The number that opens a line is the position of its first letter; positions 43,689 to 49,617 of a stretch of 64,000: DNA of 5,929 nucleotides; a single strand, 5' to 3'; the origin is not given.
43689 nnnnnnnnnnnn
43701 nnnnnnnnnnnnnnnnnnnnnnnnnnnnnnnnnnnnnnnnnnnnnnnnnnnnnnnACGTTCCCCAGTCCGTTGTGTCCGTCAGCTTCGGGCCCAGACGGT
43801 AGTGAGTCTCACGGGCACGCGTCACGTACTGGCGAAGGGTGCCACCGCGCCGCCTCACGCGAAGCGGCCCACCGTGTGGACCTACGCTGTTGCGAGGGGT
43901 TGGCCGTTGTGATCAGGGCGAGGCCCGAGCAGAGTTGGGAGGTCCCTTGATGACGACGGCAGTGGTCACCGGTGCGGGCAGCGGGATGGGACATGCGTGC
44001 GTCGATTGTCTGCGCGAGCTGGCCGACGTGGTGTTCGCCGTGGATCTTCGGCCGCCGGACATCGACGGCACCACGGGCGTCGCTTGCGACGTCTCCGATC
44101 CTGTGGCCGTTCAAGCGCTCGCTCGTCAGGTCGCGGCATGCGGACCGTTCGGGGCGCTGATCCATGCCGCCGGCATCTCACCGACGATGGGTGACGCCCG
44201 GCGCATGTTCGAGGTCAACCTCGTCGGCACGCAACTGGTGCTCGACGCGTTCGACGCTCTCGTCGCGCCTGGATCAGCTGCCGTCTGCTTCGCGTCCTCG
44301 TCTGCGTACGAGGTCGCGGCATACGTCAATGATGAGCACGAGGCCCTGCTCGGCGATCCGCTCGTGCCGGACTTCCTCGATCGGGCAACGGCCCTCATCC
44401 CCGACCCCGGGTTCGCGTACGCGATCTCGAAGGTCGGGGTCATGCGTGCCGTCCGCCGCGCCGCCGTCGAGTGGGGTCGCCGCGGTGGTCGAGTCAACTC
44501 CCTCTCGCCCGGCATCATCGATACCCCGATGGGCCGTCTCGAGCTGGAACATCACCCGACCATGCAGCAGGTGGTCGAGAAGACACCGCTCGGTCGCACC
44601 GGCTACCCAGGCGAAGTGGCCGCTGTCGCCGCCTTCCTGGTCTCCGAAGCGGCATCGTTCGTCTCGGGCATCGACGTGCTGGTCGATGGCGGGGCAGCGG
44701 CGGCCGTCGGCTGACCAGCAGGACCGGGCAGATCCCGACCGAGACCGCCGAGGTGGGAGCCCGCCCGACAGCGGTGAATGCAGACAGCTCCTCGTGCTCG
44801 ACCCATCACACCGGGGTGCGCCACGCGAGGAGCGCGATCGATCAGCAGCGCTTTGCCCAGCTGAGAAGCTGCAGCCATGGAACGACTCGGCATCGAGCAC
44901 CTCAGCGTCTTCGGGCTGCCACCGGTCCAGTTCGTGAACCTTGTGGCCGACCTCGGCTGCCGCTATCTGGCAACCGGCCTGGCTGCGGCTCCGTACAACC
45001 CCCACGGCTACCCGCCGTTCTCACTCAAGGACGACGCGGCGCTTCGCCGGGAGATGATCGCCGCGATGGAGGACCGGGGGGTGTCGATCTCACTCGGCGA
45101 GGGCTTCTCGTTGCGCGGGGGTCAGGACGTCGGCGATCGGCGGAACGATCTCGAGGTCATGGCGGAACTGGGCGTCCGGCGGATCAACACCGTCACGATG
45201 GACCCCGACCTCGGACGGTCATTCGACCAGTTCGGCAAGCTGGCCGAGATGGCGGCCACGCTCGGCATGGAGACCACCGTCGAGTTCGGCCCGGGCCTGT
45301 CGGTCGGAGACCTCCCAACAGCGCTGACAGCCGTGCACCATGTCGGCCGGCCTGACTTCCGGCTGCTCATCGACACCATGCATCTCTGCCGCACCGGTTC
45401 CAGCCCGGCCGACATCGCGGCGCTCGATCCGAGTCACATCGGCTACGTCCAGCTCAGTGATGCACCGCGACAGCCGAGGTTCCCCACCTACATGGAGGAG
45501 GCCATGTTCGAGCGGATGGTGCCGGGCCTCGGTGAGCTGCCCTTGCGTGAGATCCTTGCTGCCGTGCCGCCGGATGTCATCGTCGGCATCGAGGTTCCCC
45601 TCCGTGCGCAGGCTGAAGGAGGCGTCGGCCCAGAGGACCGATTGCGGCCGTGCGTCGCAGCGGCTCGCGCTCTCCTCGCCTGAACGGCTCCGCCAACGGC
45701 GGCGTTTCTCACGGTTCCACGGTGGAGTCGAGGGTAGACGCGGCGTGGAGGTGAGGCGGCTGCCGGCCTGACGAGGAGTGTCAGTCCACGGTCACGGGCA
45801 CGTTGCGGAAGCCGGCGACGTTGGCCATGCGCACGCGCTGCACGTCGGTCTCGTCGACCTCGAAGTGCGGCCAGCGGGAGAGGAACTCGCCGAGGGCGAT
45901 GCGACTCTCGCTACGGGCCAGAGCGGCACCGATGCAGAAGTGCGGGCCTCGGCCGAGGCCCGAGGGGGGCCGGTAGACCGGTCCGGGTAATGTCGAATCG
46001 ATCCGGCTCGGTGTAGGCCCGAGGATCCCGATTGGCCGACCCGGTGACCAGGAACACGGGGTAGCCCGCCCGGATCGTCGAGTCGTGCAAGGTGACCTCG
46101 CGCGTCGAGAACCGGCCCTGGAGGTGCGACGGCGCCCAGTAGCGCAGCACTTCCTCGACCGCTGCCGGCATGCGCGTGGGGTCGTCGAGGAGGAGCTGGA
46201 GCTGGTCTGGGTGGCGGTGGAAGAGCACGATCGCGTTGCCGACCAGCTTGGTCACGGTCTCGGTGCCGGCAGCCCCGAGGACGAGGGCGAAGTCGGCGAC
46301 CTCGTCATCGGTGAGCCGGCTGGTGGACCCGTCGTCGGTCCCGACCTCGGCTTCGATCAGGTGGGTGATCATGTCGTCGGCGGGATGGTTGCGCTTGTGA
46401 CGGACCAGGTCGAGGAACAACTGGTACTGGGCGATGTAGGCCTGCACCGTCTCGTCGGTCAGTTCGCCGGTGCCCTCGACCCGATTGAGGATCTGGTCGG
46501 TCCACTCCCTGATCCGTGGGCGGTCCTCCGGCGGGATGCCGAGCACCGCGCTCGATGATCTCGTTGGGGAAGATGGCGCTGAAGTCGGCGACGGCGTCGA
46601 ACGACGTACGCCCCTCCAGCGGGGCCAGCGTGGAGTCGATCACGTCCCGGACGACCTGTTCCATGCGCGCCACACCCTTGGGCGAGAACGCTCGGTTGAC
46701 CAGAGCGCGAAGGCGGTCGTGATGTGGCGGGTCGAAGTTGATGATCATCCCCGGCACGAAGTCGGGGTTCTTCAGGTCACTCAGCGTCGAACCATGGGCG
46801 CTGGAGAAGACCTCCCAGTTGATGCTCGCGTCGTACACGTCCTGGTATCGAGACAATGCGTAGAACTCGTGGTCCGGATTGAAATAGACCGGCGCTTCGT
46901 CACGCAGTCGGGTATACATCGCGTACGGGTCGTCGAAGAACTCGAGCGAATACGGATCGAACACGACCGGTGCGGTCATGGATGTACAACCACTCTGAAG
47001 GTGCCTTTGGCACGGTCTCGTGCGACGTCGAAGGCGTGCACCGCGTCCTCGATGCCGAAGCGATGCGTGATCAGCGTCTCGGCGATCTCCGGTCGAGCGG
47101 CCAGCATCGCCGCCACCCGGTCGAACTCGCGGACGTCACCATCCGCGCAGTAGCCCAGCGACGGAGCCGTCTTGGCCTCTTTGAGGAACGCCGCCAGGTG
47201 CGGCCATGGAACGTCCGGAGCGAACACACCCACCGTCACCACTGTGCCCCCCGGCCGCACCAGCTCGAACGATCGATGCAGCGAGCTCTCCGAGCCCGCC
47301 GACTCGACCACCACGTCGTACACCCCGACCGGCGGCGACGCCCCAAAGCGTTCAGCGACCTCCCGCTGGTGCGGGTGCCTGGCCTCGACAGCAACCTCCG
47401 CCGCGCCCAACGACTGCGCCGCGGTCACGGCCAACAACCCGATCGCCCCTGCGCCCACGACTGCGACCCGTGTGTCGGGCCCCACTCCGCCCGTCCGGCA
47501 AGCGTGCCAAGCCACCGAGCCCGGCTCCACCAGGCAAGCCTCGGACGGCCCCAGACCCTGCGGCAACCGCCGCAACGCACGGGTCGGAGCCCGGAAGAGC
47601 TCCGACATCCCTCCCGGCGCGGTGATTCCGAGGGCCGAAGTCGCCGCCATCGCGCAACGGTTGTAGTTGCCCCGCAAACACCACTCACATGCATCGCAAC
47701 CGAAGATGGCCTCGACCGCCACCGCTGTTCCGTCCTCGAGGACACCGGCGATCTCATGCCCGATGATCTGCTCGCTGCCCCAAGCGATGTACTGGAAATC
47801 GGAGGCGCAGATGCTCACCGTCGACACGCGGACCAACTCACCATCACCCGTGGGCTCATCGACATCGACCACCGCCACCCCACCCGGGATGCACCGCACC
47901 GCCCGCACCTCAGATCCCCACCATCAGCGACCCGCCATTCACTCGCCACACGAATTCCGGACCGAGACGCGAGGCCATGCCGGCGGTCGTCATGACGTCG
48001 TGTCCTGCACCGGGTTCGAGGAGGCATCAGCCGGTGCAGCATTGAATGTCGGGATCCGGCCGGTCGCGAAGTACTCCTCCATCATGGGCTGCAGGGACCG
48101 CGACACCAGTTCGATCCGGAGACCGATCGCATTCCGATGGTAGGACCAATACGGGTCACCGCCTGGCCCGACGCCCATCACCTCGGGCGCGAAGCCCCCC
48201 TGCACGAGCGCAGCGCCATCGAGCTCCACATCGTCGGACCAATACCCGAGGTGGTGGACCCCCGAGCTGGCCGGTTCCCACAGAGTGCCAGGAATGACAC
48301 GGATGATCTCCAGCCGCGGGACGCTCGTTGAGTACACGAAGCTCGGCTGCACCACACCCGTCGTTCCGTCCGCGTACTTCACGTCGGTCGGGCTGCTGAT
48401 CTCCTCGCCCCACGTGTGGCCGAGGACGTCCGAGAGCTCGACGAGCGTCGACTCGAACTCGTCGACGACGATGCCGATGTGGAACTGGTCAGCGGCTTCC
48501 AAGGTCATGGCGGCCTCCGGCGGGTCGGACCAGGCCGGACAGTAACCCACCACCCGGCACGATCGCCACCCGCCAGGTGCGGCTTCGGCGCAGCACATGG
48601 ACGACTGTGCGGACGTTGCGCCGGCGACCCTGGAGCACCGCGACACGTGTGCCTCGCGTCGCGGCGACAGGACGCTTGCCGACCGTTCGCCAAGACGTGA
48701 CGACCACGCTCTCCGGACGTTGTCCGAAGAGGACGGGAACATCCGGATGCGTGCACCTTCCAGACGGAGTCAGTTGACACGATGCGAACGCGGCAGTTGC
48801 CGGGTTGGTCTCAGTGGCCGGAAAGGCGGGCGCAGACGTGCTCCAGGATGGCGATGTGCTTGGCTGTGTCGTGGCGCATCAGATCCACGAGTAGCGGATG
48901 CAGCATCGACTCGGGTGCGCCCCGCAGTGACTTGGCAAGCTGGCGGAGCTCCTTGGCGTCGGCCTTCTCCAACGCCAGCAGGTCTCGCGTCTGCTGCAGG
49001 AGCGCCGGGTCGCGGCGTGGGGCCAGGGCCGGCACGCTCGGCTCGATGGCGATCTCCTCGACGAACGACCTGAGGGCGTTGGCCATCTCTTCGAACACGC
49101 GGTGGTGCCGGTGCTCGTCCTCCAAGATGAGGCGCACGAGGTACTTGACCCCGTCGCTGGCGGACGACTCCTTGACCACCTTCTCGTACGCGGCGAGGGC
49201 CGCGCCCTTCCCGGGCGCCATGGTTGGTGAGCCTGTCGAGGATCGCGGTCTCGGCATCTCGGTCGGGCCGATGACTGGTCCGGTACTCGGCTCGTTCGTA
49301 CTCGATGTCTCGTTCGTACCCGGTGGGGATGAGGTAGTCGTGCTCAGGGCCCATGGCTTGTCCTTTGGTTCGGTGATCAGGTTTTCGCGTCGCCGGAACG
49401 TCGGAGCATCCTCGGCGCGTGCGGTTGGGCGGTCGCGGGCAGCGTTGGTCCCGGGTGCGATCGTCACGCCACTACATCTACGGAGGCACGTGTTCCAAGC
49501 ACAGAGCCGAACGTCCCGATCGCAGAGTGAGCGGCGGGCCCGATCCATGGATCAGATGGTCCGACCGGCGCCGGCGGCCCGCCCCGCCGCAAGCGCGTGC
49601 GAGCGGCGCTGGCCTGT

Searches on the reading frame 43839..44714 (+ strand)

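Call 60: search_protein_families(library=pfam, proteins=[window:43839-44714:+], max_evalue=0.001)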
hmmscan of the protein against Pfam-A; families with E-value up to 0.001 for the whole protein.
window:43839-44714:+ (291 aa): 3 families
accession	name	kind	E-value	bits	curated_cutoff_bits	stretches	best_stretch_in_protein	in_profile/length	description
PF13561.12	adh_short_C2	-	7.5e-34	117.8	27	2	184-286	134-235/236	Enoyl-(Acyl carrier protein) reductase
PF00106.31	adh_short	-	4.7e-16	59.3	26.6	2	40-157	2-139/195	short chain dehydrogenase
PF01370.27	Epimerase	-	1.9e-06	27.9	20.9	1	42-213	2-161/240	NAD dependent epimerase/dehydratase family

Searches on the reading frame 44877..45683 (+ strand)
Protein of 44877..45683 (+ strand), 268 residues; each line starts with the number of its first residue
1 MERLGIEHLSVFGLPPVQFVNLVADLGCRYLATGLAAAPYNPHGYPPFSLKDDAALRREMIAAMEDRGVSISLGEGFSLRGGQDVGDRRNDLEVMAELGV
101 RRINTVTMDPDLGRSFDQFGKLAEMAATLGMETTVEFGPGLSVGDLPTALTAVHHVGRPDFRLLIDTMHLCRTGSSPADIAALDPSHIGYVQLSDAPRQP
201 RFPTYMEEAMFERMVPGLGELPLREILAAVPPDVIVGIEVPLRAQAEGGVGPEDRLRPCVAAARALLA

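Call 60: search_protein_families(library=pfam, proteins=[window:44877-45683:+], max_evalue=0.001)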
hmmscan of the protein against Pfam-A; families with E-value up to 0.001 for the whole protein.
window:44877-45683:+ (268 aa): 1 family
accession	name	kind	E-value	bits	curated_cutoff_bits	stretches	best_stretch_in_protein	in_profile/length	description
PF01261.30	AP_endonuc_2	-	9.2e-13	48.9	31.1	1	22-241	3-230/249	Xylose isomerase-like TIM barrel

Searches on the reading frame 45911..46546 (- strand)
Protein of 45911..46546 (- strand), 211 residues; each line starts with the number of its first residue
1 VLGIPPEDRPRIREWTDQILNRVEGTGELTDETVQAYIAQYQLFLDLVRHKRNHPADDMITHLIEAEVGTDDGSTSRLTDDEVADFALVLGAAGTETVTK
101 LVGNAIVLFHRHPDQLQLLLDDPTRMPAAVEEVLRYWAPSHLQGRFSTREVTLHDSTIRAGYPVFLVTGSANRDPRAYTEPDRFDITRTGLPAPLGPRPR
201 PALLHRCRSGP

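Call 60: search_protein_families(library=pfam, proteins=[window:45911-46546:-], max_evalue=0.001)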
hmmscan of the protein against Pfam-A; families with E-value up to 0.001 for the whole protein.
window:45911-46546:- (211 aa): 1 family
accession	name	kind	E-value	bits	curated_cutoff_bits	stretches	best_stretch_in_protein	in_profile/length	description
PF00067.27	p450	-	8.2e-15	54.9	22.8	1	37-188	223-387/462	Cytochrome P450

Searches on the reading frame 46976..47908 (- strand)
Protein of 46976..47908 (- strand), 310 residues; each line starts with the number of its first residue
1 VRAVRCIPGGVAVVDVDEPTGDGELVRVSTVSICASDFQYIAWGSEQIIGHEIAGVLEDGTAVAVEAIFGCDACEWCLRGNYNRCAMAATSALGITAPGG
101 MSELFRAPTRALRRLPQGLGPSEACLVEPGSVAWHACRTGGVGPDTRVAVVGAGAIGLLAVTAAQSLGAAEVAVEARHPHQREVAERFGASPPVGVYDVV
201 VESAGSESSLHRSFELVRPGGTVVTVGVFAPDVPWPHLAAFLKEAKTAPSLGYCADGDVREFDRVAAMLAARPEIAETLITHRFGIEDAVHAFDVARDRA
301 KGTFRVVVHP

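Call 60: search_protein_families(library=pfam, proteins=[window:46976-47908:-], max_evalue=0.001)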
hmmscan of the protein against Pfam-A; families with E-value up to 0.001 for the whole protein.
window:46976-47908:- (310 aa): 5 families
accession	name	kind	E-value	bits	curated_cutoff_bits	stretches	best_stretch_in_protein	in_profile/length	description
PF00107.32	ADH_zinc_N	-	5.2e-13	49.5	31.8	1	155-259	1-120/129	Zinc-binding dehydrogenase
PF08240.17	ADH_N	-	2.8e-12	47.2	23.5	1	25-116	6-103/104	Alcohol dehydrogenase GroES-like domain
PF16912.11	Glu_dehyd_C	-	2.3e-08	34.2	34.9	1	145-301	31-206/211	Glucose dehydrogenase C-terminus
PF13602.12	ADH_zinc_N_2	-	2.8e-06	28.7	27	1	194-295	21-122/134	Zinc-binding dehydrogenase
PF01262.27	AlaDh_PNT_C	-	4.9e-05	23.3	23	1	140-191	21-74/214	Alanine dehydrogenase/PNT, C-terminal domain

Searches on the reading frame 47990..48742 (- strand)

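Call 25: search_protein_families(library=pfam, proteins=[window:47990-48742:-], max_evalue=0.01)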
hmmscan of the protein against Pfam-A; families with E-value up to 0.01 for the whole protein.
window:47990-48742:- (250 aa): 1 family
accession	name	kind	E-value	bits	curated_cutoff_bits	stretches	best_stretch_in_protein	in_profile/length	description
PF13669.12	Glyoxalase_4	-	1.1e-10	42.2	27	1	88-194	2-101/109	Glyoxalase/Bleomycin resistance protein/Dioxygenase superfamily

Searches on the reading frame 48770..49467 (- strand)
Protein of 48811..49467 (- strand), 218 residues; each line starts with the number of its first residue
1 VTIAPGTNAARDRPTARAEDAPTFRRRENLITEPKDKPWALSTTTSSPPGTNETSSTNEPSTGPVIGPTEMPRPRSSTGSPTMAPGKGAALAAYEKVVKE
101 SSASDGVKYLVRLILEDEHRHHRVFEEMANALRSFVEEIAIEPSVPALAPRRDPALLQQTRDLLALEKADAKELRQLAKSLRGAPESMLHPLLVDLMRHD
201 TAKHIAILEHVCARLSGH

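Call 25: search_protein_families(library=pfam, proteins=[window:48811-49461:-, window:48770-49354:-], max_evalue=0.01)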
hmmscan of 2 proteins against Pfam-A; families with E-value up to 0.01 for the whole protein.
window:48811-49461:- (216 aa): 0 families

window:48770-49354:- (194 aa): 0 families

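Call 37: search_protein_families(library=ncbifam, proteins=[window:48811-49467:-], max_evalue=0.01)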
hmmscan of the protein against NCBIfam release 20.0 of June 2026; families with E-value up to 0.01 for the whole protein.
window:48811-49467:- (218 aa): 0 families

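Call 65: search_protein_families(library=pfam, proteins=[window:48811-49467:-], max_evalue=10)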
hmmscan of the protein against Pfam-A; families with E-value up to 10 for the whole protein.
window:48811-49467:- (218 aa): 2 families
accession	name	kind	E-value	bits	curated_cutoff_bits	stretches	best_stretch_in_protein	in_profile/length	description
PF11795.13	DUF3322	-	0.056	13.9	22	1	107-189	78-163/190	Uncharacterized protein conserved in bacteria N-term (DUF3322)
PF21733.3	Death_3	-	0.13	12.8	27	1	110-185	11-82/106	Death domain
